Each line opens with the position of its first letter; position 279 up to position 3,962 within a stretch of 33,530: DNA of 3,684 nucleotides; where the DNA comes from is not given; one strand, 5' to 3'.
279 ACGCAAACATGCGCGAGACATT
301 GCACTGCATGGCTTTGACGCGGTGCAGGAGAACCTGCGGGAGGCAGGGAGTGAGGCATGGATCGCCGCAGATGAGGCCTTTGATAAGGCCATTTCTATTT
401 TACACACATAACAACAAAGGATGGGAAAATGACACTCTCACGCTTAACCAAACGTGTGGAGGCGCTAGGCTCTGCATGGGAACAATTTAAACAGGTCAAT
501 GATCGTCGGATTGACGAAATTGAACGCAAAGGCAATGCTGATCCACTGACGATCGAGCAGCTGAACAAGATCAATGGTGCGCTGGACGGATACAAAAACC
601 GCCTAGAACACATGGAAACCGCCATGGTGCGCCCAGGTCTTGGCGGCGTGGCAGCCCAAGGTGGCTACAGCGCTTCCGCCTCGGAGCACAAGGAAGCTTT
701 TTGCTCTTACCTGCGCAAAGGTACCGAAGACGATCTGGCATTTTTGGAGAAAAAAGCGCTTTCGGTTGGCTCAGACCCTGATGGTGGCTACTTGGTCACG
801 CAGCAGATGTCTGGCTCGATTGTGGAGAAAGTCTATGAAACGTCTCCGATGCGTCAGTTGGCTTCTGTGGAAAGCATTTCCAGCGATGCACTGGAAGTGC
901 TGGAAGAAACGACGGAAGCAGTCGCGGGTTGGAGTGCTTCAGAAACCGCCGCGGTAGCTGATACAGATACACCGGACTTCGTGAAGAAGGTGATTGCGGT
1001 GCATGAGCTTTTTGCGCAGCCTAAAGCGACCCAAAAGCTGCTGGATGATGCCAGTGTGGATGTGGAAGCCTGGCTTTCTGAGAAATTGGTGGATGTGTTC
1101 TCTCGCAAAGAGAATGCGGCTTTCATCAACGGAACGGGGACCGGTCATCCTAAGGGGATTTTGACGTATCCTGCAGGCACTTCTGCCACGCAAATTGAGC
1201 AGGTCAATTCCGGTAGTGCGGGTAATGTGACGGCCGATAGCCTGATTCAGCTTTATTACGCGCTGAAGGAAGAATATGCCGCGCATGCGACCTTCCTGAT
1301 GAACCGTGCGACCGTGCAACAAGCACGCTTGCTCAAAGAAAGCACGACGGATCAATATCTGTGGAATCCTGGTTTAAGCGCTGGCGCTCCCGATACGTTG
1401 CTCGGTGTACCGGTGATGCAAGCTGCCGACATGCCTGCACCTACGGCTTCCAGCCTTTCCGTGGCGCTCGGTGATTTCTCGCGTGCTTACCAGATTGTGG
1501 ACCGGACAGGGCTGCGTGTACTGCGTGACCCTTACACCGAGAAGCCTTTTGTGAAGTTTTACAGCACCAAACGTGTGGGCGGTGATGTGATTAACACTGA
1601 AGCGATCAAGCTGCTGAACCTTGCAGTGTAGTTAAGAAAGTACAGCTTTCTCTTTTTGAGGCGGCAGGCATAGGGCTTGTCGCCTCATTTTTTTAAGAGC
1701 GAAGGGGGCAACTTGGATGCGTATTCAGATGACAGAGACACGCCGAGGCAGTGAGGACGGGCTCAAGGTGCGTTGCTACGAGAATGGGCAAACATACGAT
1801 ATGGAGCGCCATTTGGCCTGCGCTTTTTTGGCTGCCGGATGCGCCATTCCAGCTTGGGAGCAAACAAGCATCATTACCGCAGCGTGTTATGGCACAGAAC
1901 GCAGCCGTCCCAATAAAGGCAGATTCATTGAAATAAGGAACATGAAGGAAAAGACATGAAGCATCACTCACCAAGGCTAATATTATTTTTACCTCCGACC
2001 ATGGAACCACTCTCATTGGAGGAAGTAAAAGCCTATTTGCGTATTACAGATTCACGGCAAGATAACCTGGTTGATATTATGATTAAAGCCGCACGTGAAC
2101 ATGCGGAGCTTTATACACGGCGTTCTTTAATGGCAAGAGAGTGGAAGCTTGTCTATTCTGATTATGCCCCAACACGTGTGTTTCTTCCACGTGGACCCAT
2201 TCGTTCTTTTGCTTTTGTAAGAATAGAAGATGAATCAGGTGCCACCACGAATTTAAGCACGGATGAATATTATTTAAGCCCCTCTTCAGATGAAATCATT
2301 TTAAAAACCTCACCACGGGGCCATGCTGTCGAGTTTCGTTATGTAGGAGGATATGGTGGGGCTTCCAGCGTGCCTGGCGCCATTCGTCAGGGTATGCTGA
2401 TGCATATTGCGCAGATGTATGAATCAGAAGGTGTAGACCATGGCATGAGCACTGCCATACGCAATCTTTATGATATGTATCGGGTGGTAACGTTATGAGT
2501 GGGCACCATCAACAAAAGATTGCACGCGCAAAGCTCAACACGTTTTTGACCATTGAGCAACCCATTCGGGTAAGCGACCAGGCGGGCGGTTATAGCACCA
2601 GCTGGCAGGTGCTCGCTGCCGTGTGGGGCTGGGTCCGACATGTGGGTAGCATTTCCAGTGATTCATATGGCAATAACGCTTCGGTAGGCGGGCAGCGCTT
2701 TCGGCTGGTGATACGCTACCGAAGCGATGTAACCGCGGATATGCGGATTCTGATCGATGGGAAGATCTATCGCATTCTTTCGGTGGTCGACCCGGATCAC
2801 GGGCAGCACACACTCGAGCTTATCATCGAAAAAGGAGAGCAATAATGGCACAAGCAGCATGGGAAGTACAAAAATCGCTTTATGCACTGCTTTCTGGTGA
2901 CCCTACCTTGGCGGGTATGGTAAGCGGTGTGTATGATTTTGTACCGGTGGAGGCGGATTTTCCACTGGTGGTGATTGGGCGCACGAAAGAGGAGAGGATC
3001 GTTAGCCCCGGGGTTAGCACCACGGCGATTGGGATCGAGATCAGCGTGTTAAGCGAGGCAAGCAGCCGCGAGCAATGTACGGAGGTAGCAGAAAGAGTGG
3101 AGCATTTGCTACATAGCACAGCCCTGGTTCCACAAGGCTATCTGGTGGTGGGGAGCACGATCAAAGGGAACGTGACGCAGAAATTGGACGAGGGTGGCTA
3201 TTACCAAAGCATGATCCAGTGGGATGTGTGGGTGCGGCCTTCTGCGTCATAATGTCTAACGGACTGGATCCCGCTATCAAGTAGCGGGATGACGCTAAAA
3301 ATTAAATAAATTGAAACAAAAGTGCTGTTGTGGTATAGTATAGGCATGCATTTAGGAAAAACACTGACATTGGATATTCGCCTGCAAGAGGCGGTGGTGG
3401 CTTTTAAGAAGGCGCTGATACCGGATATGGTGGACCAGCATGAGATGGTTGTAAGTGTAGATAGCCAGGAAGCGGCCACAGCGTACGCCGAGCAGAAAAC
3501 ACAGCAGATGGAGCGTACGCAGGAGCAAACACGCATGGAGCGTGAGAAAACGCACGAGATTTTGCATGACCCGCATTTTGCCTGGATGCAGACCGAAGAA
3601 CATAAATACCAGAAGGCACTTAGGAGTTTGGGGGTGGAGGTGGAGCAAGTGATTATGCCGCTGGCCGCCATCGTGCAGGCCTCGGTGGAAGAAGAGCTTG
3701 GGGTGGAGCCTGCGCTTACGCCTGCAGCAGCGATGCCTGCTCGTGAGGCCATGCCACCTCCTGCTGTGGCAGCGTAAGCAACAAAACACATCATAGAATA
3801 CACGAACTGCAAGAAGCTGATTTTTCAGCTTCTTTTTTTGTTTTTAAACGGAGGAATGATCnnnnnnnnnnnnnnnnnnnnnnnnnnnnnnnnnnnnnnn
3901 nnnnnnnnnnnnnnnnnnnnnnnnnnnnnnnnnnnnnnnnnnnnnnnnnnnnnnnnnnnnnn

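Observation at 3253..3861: The GTA tail tube / chaperone / tape-measure block (g9-g11) is missing and replaced by a foreign-looking 0.6-kb cassette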

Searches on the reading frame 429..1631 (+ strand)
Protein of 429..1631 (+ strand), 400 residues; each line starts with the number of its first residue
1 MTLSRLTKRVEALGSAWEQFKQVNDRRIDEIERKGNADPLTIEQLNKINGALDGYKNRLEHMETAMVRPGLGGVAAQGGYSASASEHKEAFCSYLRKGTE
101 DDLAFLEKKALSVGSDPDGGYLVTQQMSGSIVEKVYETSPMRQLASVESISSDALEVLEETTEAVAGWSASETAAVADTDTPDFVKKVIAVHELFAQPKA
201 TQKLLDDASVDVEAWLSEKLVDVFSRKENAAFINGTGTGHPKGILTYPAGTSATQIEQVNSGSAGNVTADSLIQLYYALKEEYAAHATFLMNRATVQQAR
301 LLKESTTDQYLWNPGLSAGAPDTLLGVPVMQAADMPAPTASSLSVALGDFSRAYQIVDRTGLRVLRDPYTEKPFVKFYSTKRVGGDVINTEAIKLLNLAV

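Call 3: search_protein_families(library=pfam, proteins=[window:429-1631:+], max_evalue=0.01)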
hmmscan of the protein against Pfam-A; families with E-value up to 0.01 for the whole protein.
window:429-1631:+ (400 aa): 2 families
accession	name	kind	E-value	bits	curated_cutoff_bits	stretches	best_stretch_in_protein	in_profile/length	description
PF05065.19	Phage_capsid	-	6e-84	282.2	24.2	1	119-397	1-279/280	Phage capsid family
PF24030.1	DUF7341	-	0.0019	19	27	1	127-217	42-127/133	Domain of unknown function (DUF7341)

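Call 57: find_related_loci(query=window:429-1631:+, collection=viral_contigs, flank=8000)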
Query window:429-1631:+ (400 aa) in viral_contigs; peptide patterns used: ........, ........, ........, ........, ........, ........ (x = any residue, [..] = any of these).
30 stretches matched a pattern; 17 encode a relative of the query (tblastn E <= 1e-3); 17 distinct loci.
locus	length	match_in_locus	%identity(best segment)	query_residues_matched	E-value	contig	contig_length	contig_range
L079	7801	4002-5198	71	1-400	0e+0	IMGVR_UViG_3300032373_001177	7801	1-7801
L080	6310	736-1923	64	1-398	2e-178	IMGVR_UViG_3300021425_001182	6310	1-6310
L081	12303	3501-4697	62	1-400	1e-172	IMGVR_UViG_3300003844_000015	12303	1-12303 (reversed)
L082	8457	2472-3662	62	1-399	8e-172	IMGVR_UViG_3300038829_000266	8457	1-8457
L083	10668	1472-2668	60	1-399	5e-165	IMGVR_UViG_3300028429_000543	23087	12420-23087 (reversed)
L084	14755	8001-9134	59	9-399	9e-155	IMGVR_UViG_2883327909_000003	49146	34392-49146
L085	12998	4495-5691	58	1-400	1e-154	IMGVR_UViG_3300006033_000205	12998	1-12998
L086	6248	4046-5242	57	1-400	9e-152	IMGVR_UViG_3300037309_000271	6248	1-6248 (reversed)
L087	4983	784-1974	50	1-400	1e-123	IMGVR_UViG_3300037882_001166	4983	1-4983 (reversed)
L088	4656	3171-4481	41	7-399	1e-98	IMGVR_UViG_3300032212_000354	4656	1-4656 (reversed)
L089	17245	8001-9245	43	8-399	1e-85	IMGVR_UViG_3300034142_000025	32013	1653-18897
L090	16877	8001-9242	39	10-399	1e-77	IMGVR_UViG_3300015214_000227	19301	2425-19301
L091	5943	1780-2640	43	111-399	1e-73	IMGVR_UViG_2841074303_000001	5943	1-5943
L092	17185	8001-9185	38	6-399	5e-77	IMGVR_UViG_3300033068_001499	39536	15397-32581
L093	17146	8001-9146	34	1-393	2e-61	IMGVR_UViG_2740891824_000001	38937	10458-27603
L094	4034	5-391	48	266-395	5e-39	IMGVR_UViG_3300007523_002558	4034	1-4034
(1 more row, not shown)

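Call 64: search_protein_families(library=pfam, proteins=[L091:2692-3237:+, L091:3239-3580:+, L091:3580-4005:+, L091:3998-4600:+, L094:955-1296:+, L094:1299-1706:+, L094:1716-2321:+, L079:6290-6694:+, L079:6805-7491:+, L091:5515-5943:+], max_evalue=0.01)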
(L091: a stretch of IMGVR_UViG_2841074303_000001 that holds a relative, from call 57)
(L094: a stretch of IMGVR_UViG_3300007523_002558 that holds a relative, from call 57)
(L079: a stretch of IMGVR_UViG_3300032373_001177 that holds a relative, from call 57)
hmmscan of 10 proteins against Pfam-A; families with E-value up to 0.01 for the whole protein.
L091:2692-3237:+ (181 aa): 0 families

L091:3239-3580:+ (113 aa): 1 family
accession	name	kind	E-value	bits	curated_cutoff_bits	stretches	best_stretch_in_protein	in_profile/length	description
PF05521.18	Phage_HCP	-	1.4e-06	29.3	25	1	26-103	29-103/106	Phage head completion protein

L091:3580-4005:+ (141 aa): 0 families

L091:3998-4600:+ (200 aa): 1 family
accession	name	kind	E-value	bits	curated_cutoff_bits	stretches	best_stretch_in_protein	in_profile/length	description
PF09343.15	DUF2460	-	9.1e-55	185.7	30.4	1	5-199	1-204/205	Conserved hypothetical protein 2217 (DUF2460)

L094:955-1296:+ (113 aa): 1 family
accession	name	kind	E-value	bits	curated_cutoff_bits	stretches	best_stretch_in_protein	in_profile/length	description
PF05521.18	Phage_HCP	-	1.3e-08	35.8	25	1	31-108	27-101/106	Phage head completion protein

L094:1299-1706:+ (135 aa): 0 families

L094:1716-2321:+ (201 aa): 1 family
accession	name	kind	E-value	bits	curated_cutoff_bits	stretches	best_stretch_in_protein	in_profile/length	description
PF09343.15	DUF2460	-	2.8e-41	141.7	30.4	1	4-199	1-204/205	Conserved hypothetical protein 2217 (DUF2460)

L079:6290-6694:+ (134 aa): 1 family
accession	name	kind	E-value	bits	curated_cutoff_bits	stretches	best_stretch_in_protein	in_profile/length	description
PF11367.14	Tail_completion_gp17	-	6.7e-18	65.4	24.5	1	11-131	1-123/124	Tail completion protein gp17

L079:6805-7491:+ (228 aa): 0 families

L091:5515-5943:+ (142 aa): 1 family
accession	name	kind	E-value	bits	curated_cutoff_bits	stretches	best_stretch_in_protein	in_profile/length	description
PF20990.2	DUF2207_C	-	1.1e-05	25.8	33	1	19-128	96-199/247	Predicted membrane protein (DUF2207) C-terminal domain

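Call 104: search_protein_families(library=pfam, proteins=[L079:1843-3216:+, L079:3164-3937:+, L079:1013-1600:-, L079:1-1020:-, L081:8080-8310:+, L081:8307-8588:+, L085:7655-8176:-], max_evalue=0.01)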
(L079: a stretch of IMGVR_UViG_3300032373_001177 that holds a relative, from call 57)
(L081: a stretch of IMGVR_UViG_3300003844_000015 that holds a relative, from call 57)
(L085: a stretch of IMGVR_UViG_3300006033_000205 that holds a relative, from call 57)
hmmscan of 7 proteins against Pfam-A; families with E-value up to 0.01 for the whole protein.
L079:1843-3216:+ (457 aa): 1 family
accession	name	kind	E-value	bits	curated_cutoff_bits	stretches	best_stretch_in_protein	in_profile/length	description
PF04860.17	Phage_portal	-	2.2e-87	293.7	39.1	1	97-435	3-320/321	Phage portal protein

L079:3164-3937:+ (257 aa): 1 family
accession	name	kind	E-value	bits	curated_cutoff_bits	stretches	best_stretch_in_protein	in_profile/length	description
PF04586.22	Peptidase_S78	-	1.1e-31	110.6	21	1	42-184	9-159/165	Caudovirus prohead serine protease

L079:1013-1600:- (195 aa): 1 family
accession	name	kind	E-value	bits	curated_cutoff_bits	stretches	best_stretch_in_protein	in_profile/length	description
PF13396.11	PLDc_N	-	5.5e-05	23.5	23.3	1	24-60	5-39/42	Phospholipase_D-nuclease N-terminal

L079:1-1020:- (339 aa): 0 families

L081:8080-8310:+ (76 aa): 0 families

L081:8307-8588:+ (93 aa): 0 families

L085:7655-8176:- (173 aa): 0 families

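Call 111: search_protein_families(library=ncbifam, proteins=[L079:6805-7491:+], max_evalue=0.1)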
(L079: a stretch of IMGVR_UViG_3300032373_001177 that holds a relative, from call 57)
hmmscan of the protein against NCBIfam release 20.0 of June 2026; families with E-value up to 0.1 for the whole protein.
L079:6805-7491:+ (228 aa): 0 families

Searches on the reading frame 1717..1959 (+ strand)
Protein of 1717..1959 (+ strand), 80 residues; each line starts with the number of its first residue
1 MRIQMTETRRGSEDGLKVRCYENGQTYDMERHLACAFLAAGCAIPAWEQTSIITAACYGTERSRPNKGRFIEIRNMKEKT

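Call 3: search_protein_families(library=pfam, proteins=[window:1717-1959:+], max_evalue=0.01)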
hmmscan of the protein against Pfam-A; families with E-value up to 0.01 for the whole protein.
window:1717-1959:+ (80 aa): 0 families

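Call 24: search_protein_families(library=phrogs, proteins=[window:1717-1959:+], max_evalue=1)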
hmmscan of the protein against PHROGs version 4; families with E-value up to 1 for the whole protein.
window:1717-1959:+ (80 aa): 0 families

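Call 111: search_protein_families(library=ncbifam, proteins=[window:1717-1959:+], max_evalue=0.1)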
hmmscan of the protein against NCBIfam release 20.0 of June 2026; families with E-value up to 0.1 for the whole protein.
window:1717-1959:+ (80 aa): 0 families

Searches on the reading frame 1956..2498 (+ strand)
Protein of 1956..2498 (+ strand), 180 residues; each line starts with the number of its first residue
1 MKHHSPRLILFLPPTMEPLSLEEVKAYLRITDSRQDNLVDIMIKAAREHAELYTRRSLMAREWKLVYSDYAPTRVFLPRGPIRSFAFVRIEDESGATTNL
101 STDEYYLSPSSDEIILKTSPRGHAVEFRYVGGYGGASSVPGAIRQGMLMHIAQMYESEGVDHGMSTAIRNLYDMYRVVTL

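Call 3: search_protein_families(library=pfam, proteins=[window:1956-2498:+], max_evalue=0.01)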
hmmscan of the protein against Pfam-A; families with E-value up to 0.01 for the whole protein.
window:1956-2498:+ (180 aa): 1 family
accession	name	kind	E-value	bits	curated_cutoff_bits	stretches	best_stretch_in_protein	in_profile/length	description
PF05135.19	Phage_connect_1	-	1.9e-08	35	21.2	1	20-66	3-42/101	Phage gp6-like head-tail connector protein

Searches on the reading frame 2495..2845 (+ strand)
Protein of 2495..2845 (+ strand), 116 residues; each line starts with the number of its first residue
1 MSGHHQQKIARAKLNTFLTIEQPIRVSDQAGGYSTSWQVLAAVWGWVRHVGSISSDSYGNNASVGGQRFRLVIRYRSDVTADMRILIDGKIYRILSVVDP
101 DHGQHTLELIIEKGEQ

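Call 3: search_protein_families(library=pfam, proteins=[window:2495-2845:+], max_evalue=0.01)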
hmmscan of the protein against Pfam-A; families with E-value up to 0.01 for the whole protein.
window:2495-2845:+ (116 aa): 1 family
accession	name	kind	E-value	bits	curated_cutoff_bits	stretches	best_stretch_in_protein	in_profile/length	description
PF05521.18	Phage_HCP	-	9.5e-20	71.6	25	1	11-113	3-105/106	Phage head completion protein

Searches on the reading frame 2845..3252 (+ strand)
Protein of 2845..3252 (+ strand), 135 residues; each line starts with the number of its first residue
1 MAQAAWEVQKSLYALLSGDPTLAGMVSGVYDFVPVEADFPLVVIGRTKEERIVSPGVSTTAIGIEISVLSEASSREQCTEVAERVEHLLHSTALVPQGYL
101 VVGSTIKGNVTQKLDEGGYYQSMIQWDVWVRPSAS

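Call 3: search_protein_families(library=pfam, proteins=[window:2845-3252:+], max_evalue=0.01)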
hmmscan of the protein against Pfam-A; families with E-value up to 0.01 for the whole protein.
window:2845-3252:+ (135 aa): 1 family
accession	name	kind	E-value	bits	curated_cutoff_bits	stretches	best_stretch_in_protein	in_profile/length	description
PF11367.14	Tail_completion_gp17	-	1.6e-13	51.3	24.5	1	11-130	2-123/124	Tail completion protein gp17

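Call 13: find_encoding_contigs(protein=window:2845-3252:+, flank=10000, max_places=10)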
Protein window:2845-3252:+ (135 aa): 1 contig read that carries it; 1 place shown.
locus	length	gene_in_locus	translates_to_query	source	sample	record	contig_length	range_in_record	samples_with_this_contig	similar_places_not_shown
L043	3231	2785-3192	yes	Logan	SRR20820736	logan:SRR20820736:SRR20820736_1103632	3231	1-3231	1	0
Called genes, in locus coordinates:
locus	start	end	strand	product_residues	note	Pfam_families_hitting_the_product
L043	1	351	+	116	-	?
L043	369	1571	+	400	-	PF05065:Phage_capsid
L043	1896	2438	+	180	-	PF24163:HCP (weak), PF05135:Phage_connect_1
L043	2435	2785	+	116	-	PF05521:Phage_HCP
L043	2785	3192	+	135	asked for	PF11367:Tail_completion_gp17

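Call 19: find_related_loci(query=window:2845-3252:+, collection=viral_contigs, flank=10000)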
Query window:2845-3252:+ (135 aa) in viral_contigs; peptide patterns used: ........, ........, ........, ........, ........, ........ (x = any residue, [..] = any of these).
8 stretches matched a pattern, but none encodes a relative of the query by tblastn (E <= 1e-3).

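Call 24: search_protein_families(library=phrogs, proteins=[window:2845-3252:+], max_evalue=1)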
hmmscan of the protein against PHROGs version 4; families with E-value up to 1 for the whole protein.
window:2845-3252:+ (135 aa): 1 family
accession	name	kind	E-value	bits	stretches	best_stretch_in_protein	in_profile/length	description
phrog_176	-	connector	4.3e-13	50.4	1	2-126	3-126/131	tail terminator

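Call 50: find_homologous_proteins(query=window:2845-3252:+, max_evalue=0.00001)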
Query window:2845-3252:+ (135 aa): 1 proteins with E <= 0.00001 among 45 candidates.
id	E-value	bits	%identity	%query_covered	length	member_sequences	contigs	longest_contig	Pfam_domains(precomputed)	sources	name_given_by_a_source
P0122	2.2e-81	288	100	100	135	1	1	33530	PF11367.15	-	-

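Call 111: search_protein_families(library=ncbifam, proteins=[window:2845-3252:+], max_evalue=0.1)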
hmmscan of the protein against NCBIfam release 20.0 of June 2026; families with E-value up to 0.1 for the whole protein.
window:2845-3252:+ (135 aa): 1 family
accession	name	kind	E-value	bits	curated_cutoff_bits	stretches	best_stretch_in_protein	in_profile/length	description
TIGR01501.1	MthylAspMutase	equivalog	0.0087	15.8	135.8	1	29-120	20-112/134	methylaspartate mutase subunit S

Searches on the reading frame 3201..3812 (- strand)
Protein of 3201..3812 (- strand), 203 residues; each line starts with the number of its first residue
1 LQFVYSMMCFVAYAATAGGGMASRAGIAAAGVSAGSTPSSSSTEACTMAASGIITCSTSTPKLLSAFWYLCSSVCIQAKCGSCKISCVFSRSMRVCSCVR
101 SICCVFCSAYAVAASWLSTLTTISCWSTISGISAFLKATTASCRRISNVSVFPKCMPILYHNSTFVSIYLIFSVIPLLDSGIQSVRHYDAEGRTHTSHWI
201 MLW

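Call 24: search_protein_families(library=phrogs, proteins=[window:3201-3812:-], max_evalue=1)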
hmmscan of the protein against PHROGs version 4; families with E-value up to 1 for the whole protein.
window:3201-3812:- (203 aa): 1 family
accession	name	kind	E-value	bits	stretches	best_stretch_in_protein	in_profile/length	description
phrog_17894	-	unknown function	0.13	14.1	1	102-178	45-114/138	-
